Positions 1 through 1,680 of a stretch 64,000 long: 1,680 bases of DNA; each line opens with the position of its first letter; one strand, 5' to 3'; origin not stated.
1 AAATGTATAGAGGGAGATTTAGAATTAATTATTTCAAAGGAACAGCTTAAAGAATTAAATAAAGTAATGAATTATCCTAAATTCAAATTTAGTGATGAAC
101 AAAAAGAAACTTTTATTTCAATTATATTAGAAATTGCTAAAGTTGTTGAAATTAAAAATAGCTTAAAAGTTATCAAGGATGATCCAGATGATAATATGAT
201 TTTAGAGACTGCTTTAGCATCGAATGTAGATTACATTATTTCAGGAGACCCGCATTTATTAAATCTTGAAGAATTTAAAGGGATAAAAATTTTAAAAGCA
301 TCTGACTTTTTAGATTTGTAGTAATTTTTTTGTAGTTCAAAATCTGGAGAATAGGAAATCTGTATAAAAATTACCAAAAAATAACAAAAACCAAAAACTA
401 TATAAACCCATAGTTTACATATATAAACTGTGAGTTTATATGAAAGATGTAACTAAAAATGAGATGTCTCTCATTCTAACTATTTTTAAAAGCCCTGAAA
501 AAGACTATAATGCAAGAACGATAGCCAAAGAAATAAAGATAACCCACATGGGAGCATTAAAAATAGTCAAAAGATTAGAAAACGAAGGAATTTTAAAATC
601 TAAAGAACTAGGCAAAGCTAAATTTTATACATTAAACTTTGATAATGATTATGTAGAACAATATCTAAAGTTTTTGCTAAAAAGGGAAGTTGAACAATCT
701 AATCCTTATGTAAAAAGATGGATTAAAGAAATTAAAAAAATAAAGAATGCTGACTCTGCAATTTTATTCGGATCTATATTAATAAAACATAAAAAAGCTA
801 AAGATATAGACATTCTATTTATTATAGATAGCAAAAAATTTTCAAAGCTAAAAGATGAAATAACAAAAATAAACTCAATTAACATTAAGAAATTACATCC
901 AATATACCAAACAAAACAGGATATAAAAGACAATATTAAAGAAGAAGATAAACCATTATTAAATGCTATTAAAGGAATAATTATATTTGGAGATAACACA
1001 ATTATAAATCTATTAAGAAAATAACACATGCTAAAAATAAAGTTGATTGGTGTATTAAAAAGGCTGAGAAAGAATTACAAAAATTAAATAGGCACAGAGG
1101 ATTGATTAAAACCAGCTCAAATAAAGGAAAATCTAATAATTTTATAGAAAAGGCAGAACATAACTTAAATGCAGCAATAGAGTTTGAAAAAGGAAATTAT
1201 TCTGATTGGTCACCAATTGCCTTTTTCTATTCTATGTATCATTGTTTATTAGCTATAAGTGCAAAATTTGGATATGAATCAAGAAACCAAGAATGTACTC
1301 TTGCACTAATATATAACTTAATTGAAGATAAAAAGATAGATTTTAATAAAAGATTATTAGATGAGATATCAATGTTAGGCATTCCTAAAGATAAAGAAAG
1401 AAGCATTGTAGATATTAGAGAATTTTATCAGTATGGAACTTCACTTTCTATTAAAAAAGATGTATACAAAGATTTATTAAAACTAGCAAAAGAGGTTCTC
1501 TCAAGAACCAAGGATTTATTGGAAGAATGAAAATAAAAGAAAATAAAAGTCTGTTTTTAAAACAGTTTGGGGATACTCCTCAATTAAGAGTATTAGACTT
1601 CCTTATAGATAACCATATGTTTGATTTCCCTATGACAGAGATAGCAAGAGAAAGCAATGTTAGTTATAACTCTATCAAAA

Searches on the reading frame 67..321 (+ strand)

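Call 77: search_protein_families(library=pfam, proteins=[window:67-321:+], max_evalue=0.001)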
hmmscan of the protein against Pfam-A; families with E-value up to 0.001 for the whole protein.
window:67-321:+ (84 aa): 1 family
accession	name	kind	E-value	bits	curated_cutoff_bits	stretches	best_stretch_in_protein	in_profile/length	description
PF13470.12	PIN_3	-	3.9e-08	34.6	27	1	13-61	60-113/115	PIN domain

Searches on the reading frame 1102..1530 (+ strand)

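Call 77: search_protein_families(library=pfam, proteins=[window:1102-1530:+], max_evalue=0.001)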
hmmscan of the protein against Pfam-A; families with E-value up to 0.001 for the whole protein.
window:1102-1530:+ (142 aa): 1 family
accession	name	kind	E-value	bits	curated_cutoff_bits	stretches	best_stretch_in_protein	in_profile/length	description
PF05168.19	HEPN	-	3.8e-07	30.7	22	1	14-137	4-115/117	HEPN domain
